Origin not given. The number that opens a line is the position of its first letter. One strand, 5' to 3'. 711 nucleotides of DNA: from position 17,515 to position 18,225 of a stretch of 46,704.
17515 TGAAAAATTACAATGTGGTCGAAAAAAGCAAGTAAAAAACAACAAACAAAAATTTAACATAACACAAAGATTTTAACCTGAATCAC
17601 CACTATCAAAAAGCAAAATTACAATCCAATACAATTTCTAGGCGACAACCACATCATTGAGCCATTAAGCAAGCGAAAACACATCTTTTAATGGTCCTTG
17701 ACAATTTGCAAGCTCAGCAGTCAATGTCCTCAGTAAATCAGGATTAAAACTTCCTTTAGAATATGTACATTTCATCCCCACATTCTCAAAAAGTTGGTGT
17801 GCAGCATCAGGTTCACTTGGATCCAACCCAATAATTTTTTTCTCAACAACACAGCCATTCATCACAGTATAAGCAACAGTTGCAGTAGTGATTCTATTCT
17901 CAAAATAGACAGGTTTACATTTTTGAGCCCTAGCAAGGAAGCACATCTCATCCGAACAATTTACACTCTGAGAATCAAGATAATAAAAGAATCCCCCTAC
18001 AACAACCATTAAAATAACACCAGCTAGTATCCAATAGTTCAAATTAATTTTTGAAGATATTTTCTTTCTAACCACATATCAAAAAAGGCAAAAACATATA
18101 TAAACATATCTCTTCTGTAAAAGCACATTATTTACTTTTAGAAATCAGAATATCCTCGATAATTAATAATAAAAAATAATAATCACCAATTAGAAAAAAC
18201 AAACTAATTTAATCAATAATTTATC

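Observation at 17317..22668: Repeated module of a small Cys-rich membrane protein plus a large secreted protein, sharing one leader and signal-peptide cassette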

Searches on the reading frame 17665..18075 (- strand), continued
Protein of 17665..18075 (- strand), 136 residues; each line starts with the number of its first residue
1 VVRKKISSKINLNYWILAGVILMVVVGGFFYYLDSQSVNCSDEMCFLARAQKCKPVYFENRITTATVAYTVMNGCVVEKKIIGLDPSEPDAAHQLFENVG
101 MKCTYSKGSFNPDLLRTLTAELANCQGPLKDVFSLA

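Call 64: fold_search(model_id=the predicted structure, library=viral)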
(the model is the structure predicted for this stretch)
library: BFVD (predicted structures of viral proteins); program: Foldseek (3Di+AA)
matches with E <= 10: 454; with E <= 0.001: 0
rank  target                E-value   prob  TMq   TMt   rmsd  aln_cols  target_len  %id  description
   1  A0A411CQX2            2.9e-01  0.30  0.26  0.37   7.2        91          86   14  Uncharacterized protein [Arthrobacter phage Sonali]
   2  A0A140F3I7            3.3e-01  0.35  0.23  0.21   5.4        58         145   17  Uncharacterized protein [Pyrobaculum filamentous virus 1]
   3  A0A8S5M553            3.5e-01  0.18  0.23  0.26  18.3       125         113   11  Uncharacterized protein [Siphoviridae sp. ctulf7]
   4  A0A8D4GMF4            4.6e-01  0.54  0.26  0.18   3.6        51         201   18  (no name in the UniProt tables at hand)
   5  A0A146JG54            4.9e-01  0.11  0.20  0.20   6.8        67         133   19  (no name in the UniProt tables at hand)
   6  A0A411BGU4            5.9e-01  0.41  0.29  0.21   4.3        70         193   13  (no name in the UniProt tables at hand)
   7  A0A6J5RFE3            6.2e-01  0.23  0.18  0.19   2.8        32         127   12  Uncharacterized protein [uncultured Caudovirales phage]
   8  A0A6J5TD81            8.6e-01  0.21  0.23  0.27  12.0        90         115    7  Uncharacterized protein [uncultured Caudovirales phage]
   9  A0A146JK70            9.1e-01  0.38  0.25  0.30   3.6        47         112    8  (no name in the UniProt tables at hand)
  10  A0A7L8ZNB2            9.1e-01  0.16  0.24  0.17   6.7        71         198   13  Uncharacterized protein [Erwinia phage pEa_SNUABM_47]
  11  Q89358                9.7e-01  0.15  0.26  0.41   4.7        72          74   12  Uncharacterized protein [Paramecium bursaria Chlorella virus 1]
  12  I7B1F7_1              1.0e+00  0.13  0.16  0.02   5.0        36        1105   22  (no name in the UniProt tables at hand)
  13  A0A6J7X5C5            1.0e+00  0.06  0.13  0.05  12.8        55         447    9  AAA domain containing protein [uncultured Caudovirales phage]
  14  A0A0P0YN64            1.1e+00  0.25  0.33  0.32  17.9       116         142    9  (no name in the UniProt tables at hand)
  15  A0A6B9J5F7            1.1e+00  0.18  0.17  0.15   4.1        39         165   23  Uncharacterized protein [Vibrio phage vB_VchM_Kuja]
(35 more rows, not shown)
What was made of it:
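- On Any solved or viral predicted fold: BFVD: best E 0.29 (call 64).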

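Call 67: search_protein_families(library=ncbifam, proteins=[window:17665-18075:-, P0153, P0161, P0158], max_evalue=0.01)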
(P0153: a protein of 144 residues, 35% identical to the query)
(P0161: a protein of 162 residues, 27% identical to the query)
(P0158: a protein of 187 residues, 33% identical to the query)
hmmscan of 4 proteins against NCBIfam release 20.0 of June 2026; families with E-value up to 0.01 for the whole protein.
window:17665-18075:- (136 aa): 0 families

P0153 (144 aa): 0 families

P0161 (162 aa): 0 families

P0158 (187 aa): 0 families

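Call 74: search_protein_families(library=pfam, proteins=[L048:8905-9846:+, L037:1-8439:+, L035:3-5426:+, L067:6584-11212:-, L067:2339-3607:+], max_evalue=0.01)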
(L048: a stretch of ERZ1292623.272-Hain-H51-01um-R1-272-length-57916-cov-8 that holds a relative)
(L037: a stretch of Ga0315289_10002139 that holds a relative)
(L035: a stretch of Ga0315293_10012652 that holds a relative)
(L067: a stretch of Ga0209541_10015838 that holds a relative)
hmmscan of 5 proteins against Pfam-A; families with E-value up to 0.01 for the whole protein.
L048:8905-9846:+ (314 aa): 1 family
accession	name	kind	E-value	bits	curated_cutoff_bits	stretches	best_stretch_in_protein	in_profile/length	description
PF14559.12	TPR_19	-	0.0099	16.6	25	0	175-215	12-52/68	Tetratricopeptide repeat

L037:1-8439:+ (2813 aa): 10 families
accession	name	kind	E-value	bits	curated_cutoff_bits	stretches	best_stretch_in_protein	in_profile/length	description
PF13646.12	HEAT_2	-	2.2e-36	124.4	27.7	3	1840-1926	1-87/88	HEAT repeats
PF25816.1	RamC_N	-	4.4e-29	101.8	27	1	1550-1697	24-177/191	RamC, N-terminal domain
PF03130.22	HEAT_PBS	-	9.7e-19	66.2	20.9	2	1949-1975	1-27/27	PBS lyase HEAT-like repeat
PF02985.28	HEAT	-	1.9e-12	46.6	23.5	0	1905-1929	3-27/31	HEAT repeat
PF13432.12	TPR_16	-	4.1e-08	34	32.7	1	1253-1320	1-64/65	Tetratricopeptide repeat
PF13513.12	HEAT_EZ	-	6.3e-08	33.4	27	0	1905-1927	31-53/55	HEAT-like repeat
PF12717.13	Cnd1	-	4.8e-06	27.1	26.4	0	1845-1897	27-85/162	non-SMC mitotic condensation complex subunit 1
PF13174.12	TPR_6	-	1.7e-05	25.6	26.3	0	1252-1278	3-29/33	Tetratricopeptide repeat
PF14559.12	TPR_19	-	5.3e-05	23.9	25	0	1260-1320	2-58/68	Tetratricopeptide repeat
PF00514.29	Arm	-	0.0026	18.2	20.6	0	1930-1954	9-33/41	Armadillo/beta-catenin-like repeat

L035:3-5426:+ (1808 aa): 8 families
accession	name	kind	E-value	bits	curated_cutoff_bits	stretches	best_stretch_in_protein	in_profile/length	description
PF13646.12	HEAT_2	-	1.7e-14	54.3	27.7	1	127-209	5-87/88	HEAT repeats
PF13424.12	TPR_12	-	3.2e-10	40.5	30.1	2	677-749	2-76/77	Tetratricopeptide repeat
PF02985.28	HEAT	-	1.6e-08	34.4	23.5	1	153-179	2-28/31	HEAT repeat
PF03130.22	HEAT_PBS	-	5.3e-08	33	20.9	1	137-162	1-27/27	PBS lyase HEAT-like repeat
PF13513.12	HEAT_EZ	-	4.4e-06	27.5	27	1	152-178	29-55/55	HEAT-like repeat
PF07719.23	TPR_2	-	7.4e-05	23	27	0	718-746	1-29/34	Tetratricopeptide repeat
PF20699.2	DUF6820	-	0.00036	20.9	27.5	0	842-864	6-28/58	Domain of unknown function (DUF6820)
PF24603.1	TPR_30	-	0.0031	18.3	29.7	0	840-891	14-65/100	Tetratricopeptide repeat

L067:6584-11212:- (1543 aa): 0 families

L067:2339-3607:+ (423 aa): 1 family
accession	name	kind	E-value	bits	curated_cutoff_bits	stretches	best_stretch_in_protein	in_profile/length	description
PF18765.7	Polbeta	-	0.0018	18.9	26.9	1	27-107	11-87/93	Polymerase beta, Nucleotidyltransferase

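Call 79: search_protein_families(library=pfam, proteins=[L041:3-1805:-, L041:11738-12784:+, L041:12948-14171:+, L048:4408-5790:-, L048:13787-15403:-, L066:161-1921:-, L066:11928-13796:-, L066:14668-16314:-, L037:13781-15238:+, L037:17333-18529:+], max_evalue=0.00001)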
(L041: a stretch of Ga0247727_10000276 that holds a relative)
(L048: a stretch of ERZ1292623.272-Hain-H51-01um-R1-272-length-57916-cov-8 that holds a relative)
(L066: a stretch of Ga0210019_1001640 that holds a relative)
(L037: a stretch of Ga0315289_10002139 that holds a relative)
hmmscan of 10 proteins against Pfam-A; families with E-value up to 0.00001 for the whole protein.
L041:3-1805:- (601 aa): 4 families
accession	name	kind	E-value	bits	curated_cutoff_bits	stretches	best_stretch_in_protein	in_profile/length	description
PF16403.11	Bact_surface_Ig-like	-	4.6e-75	248.1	27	4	481-552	1-71/71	Bacterial surface protein, Ig-like domain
PF02494.22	HYR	-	1.6e-14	54.4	21.7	0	474-552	1-81/81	HYR domain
PF19077.6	Big_13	-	3e-08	34.5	27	0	63-122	38-100/102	Bacterial Ig-like domain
PF15418.12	DUF4625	-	4.7e-08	33.8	27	0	366-394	102-130/131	Domain of unknown function (DUF4625)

L041:11738-12784:+ (349 aa): 2 families
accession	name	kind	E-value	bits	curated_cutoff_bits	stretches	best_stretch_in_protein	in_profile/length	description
PF00382.24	TFIIB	-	1.3e-46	157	23.6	2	248-333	6-91/92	Transcription factor TFIIB repeat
PF08271.17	Zn_Ribbon_TF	-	7.7e-14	51.4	29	1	49-90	2-43/43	TFIIB zinc-binding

L041:12948-14171:+ (408 aa): 3 families
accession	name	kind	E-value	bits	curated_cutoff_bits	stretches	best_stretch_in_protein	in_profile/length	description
PF00270.35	DEAD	-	9.3e-50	169.1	26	1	25-190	1-165/167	DEAD/DEAH box helicase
PF00271.37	Helicase_C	-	1.4e-31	109.5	23.5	1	227-335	2-110/110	Helicase conserved C-terminal domain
PF04851.21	ResIII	-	2.4e-09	37.7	22.5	1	44-185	29-162/164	Type III restriction enzyme, res subunit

L048:4408-5790:- (461 aa): 4 families
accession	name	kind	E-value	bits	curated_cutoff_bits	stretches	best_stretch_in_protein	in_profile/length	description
PF02878.22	PGM_PMM_I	-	3.7e-31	108.1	22.5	1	22-145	3-130/138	Phosphoglucomutase/phosphomannomutase, alpha/beta/alpha domain I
PF02880.22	PGM_PMM_III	-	1.7e-21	76.9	20.7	1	270-377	2-115/115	Phosphoglucomutase/phosphomannomutase, alpha/beta/alpha domain III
PF02879.22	PGM_PMM_II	-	4.5e-19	69.3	29.3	1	167-265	2-103/103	Phosphoglucomutase/phosphomannomutase, alpha/beta/alpha domain II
PF00408.26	PGM_PMM_IV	-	5e-07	30.1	23.1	1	397-456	12-66/68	Phosphoglucomutase/phosphomannomutase, C-terminal domain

L048:13787-15403:- (539 aa): 2 families
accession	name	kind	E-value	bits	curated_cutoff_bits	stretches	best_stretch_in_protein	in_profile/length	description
PF03109.22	ABC1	-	1.1e-80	270.8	22.9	1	81-324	1-243/244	ABC1 atypical kinase-like domain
PF00069.31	Pkinase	-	3e-08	33.8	31.7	1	210-306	57-159/263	Protein kinase domain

L066:161-1921:- (587 aa): 2 families
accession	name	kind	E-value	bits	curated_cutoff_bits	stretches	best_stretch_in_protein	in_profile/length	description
PF00437.27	T2SSE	-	1.9e-31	109.5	24.9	1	274-456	99-266/370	Type II/IV secretion system protein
PF23989.1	PilB3_C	-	7e-06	26.6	27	0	500-570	2-70/83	PilB3-like, C-terminal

L066:11928-13796:- (623 aa): 1 family
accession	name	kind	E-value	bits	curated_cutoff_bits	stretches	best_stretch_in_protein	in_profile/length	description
PF00482.28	T2SSF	-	1.2e-16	61.2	25.2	1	450-575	2-122/125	Type II secretion system (T2SS), protein F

L066:14668-16314:- (549 aa): 1 family
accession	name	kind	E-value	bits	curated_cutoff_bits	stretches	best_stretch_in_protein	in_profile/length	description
PF00437.27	T2SSE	-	6.3e-28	97.9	24.9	1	200-434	37-272/370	Type II/IV secretion system protein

L037:13781-15238:+ (486 aa): 1 family
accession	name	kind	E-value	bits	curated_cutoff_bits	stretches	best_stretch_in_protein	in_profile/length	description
PF00932.25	LTD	-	5.2e-08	33.7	34.3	1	23-128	5-107/109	Lamin Tail Domain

L037:17333-18529:+ (399 aa): 0 families
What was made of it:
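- On Type IV pilin-like (class III signal peptide) proteins, for the small protein: One locus (L066) lies near PilB/PilC-like genes, but this is a single case (call 79).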

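Call 82: find_encoding_contigs(protein=P0003, flank=10000, max_places=3)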
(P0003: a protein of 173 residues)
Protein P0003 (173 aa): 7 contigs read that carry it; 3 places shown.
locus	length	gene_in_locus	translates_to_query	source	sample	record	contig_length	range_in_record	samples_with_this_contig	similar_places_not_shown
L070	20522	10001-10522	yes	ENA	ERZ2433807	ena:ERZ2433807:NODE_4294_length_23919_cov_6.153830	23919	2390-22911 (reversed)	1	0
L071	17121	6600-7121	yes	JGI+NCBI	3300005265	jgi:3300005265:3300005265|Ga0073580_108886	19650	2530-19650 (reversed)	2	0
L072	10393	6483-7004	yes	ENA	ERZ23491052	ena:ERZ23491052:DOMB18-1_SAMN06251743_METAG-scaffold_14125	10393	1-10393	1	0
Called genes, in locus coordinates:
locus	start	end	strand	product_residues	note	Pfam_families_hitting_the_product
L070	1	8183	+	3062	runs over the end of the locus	?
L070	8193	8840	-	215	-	PF00657:Lipase_GDSL, PF13472:Lipase_GDSL_2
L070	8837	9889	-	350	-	-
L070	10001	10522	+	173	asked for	-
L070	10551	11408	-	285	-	-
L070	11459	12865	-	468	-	-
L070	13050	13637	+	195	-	PF04919:DUF655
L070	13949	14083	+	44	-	-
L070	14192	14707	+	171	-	PF03692:CxxCxxCC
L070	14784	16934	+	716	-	-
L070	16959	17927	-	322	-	PF03881:Fructosamin_kin, PF01636:APH, PF06293:Kdo (faint)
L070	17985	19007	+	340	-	PF04014:MazE_antitoxin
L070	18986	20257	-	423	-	PF03193:RsgA_GTPase (faint), PF00009:GTP_EFTU, PF03144:GTP_EFTU_D2 (weak), PF09173:eIF2_C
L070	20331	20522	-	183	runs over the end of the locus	PF00300:His_Phos_1 (weak)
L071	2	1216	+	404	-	?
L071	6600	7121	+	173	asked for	-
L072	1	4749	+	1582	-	?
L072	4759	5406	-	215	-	PF00657:Lipase_GDSL, PF13472:Lipase_GDSL_2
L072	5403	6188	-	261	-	-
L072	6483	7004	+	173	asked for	-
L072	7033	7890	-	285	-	-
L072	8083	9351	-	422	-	-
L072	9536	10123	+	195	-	PF04919:DUF655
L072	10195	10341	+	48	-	PF18930:DUF5679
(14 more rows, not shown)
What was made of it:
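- Four of about 31 homolog loci have an ORF of at least 1,500 aa within 3 kb, including the locus of the closest homolog, P0003 (call 82).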

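Call 83: find_encoding_contigs(protein=P0006, flank=10000, max_places=3)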
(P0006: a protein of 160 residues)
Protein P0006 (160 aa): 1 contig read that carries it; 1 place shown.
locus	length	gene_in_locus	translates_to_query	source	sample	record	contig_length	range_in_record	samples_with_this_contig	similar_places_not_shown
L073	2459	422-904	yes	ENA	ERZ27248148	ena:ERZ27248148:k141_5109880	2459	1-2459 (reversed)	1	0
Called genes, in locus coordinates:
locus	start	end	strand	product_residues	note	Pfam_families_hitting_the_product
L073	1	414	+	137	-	?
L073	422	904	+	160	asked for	-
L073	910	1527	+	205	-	PF13197:DUF4013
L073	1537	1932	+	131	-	-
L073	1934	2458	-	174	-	?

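Call 86: find_encoding_contigs(protein=P0005, flank=10000, max_places=2)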
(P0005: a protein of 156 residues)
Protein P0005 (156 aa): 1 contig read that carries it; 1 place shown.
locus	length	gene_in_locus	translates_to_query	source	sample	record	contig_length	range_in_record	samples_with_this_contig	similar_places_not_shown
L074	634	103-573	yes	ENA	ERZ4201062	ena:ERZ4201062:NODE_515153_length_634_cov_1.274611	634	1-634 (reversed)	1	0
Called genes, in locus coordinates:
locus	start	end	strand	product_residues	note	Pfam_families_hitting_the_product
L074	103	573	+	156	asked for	-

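Call 87: find_encoding_contigs(protein=P0004, flank=10000, max_places=2)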
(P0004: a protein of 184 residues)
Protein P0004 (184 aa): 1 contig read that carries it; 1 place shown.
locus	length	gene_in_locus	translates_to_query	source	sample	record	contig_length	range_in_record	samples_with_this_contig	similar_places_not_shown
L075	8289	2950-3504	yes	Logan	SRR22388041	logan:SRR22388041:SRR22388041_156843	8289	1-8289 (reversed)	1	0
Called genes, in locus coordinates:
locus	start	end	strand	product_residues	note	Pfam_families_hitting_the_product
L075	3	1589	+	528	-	?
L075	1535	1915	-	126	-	-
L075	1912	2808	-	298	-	-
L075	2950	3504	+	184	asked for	-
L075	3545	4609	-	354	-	PF26356:Pelota_N, PF03464:eRF1_2, PF03465:eRF1_3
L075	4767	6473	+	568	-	-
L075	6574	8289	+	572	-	?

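Call 88: find_encoding_contigs(protein=P0009, flank=10000, max_places=2)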
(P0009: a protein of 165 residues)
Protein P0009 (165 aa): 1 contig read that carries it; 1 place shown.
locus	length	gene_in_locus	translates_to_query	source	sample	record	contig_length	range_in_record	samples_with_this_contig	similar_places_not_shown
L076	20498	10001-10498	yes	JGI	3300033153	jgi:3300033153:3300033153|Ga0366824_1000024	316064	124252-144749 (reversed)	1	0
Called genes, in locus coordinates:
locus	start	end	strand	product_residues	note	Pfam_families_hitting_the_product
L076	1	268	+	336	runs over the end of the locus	PF17835:NOG1_N, PF00009:GTP_EFTU (faint), PF00071:Ras (weak), PF01926:MMR_HSR1, PF02421:FeoB_N, PF06858:NOG1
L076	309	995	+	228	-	PF01872:RibD_C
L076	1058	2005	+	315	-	PF01699:Na_Ca_ex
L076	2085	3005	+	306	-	PF08271:Zn_Ribbon_TF, PF00382:TFIIB, PF04545:Sigma70_r4 (faint), PF00382:TFIIB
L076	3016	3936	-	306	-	PF07714:PK_Tyr_Ser-Thr, PF00069:Pkinase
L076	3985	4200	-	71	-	-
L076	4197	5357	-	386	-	PF05175:MTS, PF13489:Methyltransf_23 (weak), PF06325:PrmA (weak), PF13847:Methyltransf_31, PF08241:Methyltransf_11 (faint), PF13649:Methyltransf_25 (weak)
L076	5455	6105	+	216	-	-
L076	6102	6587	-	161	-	-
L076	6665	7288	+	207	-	PF11969:DcpS_C, PF01230:HIT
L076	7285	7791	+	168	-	PF01230:HIT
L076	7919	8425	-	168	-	-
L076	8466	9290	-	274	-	PF01478:Peptidase_A24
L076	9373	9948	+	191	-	PF01255:Prenyltransf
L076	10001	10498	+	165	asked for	-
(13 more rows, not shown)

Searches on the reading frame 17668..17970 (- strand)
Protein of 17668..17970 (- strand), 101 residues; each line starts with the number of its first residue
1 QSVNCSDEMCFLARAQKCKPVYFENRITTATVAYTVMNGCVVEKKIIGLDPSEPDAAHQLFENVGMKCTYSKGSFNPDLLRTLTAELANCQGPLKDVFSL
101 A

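Call 76: search_solved_structures(query=A3, max_evalue=10)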
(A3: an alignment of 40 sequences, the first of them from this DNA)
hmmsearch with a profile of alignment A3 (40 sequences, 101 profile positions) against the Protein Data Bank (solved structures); distinct sequences matched with E-value up to 10: 1.
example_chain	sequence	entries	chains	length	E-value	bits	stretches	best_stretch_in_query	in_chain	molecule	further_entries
2vl7_A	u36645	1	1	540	0.38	14.1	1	38-72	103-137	XPD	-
